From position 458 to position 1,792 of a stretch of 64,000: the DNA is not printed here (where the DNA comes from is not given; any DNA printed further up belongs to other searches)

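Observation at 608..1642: Class II aldolase with a C-terminal SCP2 domain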

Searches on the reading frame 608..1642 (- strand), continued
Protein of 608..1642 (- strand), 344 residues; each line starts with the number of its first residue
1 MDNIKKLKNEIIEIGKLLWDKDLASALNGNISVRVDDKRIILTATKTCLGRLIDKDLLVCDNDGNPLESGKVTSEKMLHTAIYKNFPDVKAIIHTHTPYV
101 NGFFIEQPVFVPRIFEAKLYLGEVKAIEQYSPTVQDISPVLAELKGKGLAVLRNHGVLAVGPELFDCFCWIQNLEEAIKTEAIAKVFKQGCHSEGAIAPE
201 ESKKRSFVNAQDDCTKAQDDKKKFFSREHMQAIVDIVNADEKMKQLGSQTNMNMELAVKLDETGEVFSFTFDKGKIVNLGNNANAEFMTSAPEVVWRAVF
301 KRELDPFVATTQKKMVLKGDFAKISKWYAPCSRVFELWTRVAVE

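Call 20: find_encoding_contigs(protein=P0120, flank=8000, max_places=3)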
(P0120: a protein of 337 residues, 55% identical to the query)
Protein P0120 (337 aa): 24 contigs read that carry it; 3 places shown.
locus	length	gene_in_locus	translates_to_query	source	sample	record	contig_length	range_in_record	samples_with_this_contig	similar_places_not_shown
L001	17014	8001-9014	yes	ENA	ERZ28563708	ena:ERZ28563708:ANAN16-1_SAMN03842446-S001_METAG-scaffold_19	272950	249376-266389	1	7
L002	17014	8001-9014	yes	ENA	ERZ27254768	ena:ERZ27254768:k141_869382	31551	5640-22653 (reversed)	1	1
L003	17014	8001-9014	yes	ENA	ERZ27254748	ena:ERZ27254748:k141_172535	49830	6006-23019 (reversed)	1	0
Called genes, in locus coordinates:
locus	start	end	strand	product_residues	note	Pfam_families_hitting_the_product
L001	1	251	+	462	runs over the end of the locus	-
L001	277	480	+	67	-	-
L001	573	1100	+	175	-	-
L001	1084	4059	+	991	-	-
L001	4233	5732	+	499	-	PF00501:AMP-binding, PF13193:AMP-binding_C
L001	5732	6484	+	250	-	PF01048:PNP_UDP_1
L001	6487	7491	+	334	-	PF01008:IF-2B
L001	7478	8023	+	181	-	PF01008:IF-2B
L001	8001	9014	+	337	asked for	PF00596:Aldolase_II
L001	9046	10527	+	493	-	PF00171:Aldedh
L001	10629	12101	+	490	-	PF02310:B12-binding, PF04055:Radical_SAM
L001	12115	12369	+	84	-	-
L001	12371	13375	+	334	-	PF02558:ApbA, PF08546:ApbA_C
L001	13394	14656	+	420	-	PF00109:ketoacyl-synt, PF02801:Ketoacyl-synt_C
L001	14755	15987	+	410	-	PF00109:ketoacyl-synt, PF00108:Thiolase_N (faint), PF02801:Ketoacyl-synt_C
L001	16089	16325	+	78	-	PF00550:PP-binding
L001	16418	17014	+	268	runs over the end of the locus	PF04199:Cyclase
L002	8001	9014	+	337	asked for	PF00596:Aldolase_II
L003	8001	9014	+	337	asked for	PF00596:Aldolase_II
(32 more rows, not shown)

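Call 21: find_encoding_contigs(protein=P0001, flank=10000, max_places=2)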
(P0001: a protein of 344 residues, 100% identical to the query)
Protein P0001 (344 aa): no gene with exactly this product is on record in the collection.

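Call 22: find_encoding_contigs(protein=P0065, flank=10000, max_places=1)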
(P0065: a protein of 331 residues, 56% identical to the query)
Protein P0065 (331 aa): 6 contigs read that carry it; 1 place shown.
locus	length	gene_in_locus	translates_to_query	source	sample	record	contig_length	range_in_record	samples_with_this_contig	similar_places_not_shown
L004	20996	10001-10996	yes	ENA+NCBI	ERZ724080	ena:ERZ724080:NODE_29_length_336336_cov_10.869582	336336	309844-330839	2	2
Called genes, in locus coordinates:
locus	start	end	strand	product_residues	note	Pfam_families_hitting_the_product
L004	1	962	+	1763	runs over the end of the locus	PF14312:FG-GAP_2, PF15976:CooC_C (faint), PF14312:FG-GAP_2, PF13620:CarboxypepD_reg (faint), PF22904:NOMO1-like_2nd (faint), PF09479:Flg_new (faint), PF13715:CarbopepD_reg_2 (faint), PF18998:Flg_new_2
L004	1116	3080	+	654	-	PF18998:Flg_new_2, PF13620:CarboxypepD_reg (faint), PF13715:CarbopepD_reg_2 (faint)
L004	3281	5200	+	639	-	PF01839:FG-GAP (faint), PF13517:FG-GAP_3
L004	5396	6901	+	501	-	PF00501:AMP-binding, PF13193:AMP-binding_C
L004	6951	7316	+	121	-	PF05635:23S_rRNA_IVP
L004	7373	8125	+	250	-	PF01048:PNP_UDP_1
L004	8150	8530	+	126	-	PF05635:23S_rRNA_IVP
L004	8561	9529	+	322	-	PF01008:IF-2B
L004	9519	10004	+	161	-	PF01008:IF-2B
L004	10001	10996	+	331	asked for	PF00596:Aldolase_II, PF02036:SCP2 (weak)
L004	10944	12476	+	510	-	PF00171:Aldedh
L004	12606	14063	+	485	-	PF02310:B12-binding, PF04055:Radical_SAM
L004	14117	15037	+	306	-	PF01145:Band_7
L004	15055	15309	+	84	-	-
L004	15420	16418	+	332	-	PF01266:DAO (weak), PF02558:ApbA, PF13450:NAD_binding_8 (weak), PF08546:ApbA_C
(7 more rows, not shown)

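Call 23: find_encoding_contigs(protein=P0080, flank=10000, max_places=1)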
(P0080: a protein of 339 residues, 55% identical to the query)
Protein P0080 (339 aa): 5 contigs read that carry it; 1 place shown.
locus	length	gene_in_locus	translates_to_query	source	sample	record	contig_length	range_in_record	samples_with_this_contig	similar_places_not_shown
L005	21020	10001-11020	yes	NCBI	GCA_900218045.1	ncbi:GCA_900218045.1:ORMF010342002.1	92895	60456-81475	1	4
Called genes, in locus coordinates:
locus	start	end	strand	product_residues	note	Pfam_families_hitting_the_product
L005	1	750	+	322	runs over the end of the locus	PF01073:3Beta_HSD, PF01370:Epimerase, PF02719:Polysacc_synt_2 (faint), PF04321:RmlD_sub_bind (weak), PF16363:GDP_Man_Dehyd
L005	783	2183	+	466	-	-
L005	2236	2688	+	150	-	-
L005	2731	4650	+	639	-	PF02310:B12-binding, PF04055:Radical_SAM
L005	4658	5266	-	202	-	-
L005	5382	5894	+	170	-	PF03551:PadR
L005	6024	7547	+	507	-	PF00501:AMP-binding, PF13193:AMP-binding_C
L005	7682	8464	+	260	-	PF01048:PNP_UDP_1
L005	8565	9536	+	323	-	PF01008:IF-2B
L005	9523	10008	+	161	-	PF01008:IF-2B (weak)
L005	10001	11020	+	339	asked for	PF00596:Aldolase_II, PF02036:SCP2 (faint)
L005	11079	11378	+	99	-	-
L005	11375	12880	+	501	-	PF00171:Aldedh, PF05893:LuxC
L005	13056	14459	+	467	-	PF02310:B12-binding, PF04055:Radical_SAM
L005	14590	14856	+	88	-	-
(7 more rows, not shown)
